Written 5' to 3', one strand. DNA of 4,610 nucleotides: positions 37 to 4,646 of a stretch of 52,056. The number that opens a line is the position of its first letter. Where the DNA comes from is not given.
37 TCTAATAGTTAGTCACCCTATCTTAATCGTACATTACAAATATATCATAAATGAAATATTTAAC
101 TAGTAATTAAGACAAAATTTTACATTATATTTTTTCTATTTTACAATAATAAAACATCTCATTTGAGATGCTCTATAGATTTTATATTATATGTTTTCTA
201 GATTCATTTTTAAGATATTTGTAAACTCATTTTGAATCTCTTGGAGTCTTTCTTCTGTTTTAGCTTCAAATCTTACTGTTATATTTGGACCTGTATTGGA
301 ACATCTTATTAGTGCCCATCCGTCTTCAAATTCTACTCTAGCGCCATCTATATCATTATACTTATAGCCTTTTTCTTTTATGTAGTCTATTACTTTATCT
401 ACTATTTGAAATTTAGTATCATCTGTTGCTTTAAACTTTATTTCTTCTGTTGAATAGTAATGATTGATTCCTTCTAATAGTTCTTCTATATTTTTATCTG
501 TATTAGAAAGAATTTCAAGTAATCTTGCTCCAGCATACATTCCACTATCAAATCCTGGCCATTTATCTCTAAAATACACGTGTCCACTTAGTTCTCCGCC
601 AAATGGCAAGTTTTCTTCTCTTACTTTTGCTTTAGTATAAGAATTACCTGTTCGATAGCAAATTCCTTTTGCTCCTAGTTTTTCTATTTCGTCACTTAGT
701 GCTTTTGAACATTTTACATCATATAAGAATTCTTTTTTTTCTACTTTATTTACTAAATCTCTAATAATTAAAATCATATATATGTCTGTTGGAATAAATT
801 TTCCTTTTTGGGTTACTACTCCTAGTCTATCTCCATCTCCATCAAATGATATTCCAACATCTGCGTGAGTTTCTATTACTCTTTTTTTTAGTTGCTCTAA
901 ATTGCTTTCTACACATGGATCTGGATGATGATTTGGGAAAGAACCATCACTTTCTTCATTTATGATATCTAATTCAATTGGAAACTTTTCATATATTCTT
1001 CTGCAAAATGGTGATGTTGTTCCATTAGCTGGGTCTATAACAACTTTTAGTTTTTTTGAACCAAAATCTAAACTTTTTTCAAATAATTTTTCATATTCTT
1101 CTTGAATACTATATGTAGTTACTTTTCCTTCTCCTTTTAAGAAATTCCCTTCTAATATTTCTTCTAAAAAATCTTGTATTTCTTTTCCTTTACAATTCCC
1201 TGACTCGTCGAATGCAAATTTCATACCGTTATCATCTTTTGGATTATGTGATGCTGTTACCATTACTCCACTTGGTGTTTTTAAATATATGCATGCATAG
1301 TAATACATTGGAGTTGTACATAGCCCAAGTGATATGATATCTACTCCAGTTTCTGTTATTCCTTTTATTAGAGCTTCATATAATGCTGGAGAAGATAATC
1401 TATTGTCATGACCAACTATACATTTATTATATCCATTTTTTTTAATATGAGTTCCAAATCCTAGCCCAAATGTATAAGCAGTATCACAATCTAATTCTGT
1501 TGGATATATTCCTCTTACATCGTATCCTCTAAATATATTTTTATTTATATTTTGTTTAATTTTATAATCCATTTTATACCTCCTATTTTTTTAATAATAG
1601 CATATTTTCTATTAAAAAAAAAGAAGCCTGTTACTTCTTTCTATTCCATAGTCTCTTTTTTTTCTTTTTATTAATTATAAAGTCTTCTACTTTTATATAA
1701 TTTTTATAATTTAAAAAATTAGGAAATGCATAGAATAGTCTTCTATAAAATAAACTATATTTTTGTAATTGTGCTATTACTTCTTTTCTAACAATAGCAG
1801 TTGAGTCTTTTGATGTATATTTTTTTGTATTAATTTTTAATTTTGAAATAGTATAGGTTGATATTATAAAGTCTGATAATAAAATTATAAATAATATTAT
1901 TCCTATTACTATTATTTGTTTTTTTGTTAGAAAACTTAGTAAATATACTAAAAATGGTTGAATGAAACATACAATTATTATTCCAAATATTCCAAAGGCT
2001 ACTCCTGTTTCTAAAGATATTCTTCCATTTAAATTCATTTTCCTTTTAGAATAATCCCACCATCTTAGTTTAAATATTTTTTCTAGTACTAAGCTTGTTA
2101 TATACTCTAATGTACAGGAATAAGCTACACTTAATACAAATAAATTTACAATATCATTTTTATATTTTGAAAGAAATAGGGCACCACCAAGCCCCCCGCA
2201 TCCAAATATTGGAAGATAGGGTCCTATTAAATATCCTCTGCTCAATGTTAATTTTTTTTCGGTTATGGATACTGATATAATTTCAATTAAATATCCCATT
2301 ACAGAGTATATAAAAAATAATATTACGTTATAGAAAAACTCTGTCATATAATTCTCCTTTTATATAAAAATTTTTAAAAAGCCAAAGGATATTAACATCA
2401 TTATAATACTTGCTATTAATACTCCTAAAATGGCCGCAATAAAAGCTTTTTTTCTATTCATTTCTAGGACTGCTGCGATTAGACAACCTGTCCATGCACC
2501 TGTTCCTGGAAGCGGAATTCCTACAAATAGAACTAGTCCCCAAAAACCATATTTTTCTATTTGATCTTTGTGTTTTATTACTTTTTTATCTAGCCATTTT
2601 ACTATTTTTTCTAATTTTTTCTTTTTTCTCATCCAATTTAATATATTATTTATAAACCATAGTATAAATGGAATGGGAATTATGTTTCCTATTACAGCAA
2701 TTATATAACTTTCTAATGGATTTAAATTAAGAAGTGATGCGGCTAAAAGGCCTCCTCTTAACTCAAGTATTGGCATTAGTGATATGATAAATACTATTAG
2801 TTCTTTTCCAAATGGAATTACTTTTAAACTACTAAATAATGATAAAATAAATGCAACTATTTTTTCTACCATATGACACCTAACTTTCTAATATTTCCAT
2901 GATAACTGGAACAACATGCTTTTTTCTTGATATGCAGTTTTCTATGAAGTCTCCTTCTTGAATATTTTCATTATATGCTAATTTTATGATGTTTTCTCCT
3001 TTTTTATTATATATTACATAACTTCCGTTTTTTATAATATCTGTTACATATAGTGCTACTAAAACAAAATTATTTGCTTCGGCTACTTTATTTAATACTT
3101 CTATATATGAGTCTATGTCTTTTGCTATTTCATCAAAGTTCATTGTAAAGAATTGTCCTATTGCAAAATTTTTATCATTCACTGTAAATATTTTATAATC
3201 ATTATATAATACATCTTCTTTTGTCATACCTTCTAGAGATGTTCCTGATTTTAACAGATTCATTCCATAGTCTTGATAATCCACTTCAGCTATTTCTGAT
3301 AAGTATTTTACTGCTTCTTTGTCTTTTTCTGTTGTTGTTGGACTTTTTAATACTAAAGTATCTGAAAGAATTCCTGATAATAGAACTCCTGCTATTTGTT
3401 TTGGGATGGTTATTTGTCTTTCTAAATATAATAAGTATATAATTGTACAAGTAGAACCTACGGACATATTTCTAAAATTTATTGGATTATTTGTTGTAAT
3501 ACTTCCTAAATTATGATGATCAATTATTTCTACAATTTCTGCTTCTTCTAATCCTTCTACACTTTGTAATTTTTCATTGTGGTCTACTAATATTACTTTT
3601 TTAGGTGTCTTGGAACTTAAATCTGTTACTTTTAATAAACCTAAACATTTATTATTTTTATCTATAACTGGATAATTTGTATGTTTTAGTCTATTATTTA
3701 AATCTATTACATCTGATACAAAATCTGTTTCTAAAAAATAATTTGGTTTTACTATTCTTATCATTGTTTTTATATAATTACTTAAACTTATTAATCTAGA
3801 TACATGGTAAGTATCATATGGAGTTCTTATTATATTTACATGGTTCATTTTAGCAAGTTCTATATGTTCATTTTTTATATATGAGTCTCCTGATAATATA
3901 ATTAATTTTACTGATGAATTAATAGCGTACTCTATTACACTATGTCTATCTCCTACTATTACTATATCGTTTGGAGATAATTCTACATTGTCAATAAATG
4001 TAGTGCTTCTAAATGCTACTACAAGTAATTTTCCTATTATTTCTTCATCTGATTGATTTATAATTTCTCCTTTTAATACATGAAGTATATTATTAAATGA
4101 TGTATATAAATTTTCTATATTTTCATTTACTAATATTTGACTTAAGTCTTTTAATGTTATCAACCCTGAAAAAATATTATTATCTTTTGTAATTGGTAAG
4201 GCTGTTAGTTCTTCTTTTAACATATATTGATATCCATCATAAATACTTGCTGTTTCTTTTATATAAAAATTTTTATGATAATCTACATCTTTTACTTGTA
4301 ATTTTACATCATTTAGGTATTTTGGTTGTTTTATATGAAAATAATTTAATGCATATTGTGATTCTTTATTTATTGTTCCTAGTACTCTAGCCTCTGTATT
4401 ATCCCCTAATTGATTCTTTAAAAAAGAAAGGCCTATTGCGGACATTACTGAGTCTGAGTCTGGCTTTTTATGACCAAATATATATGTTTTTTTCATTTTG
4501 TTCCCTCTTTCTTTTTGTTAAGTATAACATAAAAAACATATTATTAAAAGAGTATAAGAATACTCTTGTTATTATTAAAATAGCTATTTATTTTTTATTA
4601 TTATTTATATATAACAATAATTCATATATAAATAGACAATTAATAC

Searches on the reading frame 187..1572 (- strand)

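Call 82: search_protein_families(library=pfam, proteins=[window:187-1572:-], max_evalue=0.00001)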
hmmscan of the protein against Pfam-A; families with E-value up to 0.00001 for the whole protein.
window:187-1572:- (461 aa): 4 families
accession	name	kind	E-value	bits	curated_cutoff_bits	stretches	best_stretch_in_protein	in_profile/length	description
PF02878.22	PGM_PMM_I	-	9.7e-34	116.4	22.5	1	12-138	2-129/138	Phosphoglucomutase/phosphomannomutase, alpha/beta/alpha domain I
PF02879.22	PGM_PMM_II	-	2.5e-22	79.8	29.3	1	165-257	8-103/103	Phosphoglucomutase/phosphomannomutase, alpha/beta/alpha domain II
PF02880.22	PGM_PMM_III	-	1.4e-19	70.8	20.7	1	263-369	3-112/115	Phosphoglucomutase/phosphomannomutase, alpha/beta/alpha domain III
PF00408.26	PGM_PMM_IV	-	1.9e-11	44.3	23.1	1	377-451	1-66/68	Phosphoglucomutase/phosphomannomutase, C-terminal domain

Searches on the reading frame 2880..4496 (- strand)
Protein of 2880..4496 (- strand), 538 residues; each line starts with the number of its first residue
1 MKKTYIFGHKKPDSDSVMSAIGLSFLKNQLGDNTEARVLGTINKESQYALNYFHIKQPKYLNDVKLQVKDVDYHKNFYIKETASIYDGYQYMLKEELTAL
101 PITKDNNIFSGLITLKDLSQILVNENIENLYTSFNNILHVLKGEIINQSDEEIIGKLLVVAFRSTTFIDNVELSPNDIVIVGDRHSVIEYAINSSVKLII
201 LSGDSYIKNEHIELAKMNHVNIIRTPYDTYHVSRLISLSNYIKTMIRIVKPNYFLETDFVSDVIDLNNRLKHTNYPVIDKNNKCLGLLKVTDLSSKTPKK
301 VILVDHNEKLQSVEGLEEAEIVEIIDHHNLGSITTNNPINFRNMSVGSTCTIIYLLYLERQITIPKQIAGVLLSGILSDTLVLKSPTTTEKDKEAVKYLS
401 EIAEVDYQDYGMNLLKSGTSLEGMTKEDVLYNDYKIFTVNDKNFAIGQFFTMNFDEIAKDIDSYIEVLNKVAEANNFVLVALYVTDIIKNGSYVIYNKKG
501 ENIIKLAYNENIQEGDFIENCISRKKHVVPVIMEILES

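Call 82: search_protein_families(library=pfam, proteins=[window:2880-4496:-], max_evalue=0.00001)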
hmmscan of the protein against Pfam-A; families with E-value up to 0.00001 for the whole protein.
window:2880-4496:- (538 aa): 4 families
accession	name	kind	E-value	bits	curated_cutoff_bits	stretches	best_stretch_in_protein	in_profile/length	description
PF02833.19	DHHA2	-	7.8e-25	88.1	27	1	413-534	2-125/126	DHHA2 domain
PF01368.27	DHH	-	2.7e-24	86.3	28.1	1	3-376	1-125/125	DHH family, N-terminal domain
PF07085.17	DRTGG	-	5.9e-20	71.5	25.2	1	136-237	1-103/105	DRTGG domain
PF00571.33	CBS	-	1.3e-09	38.7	24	0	68-122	1-55/57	CBS domain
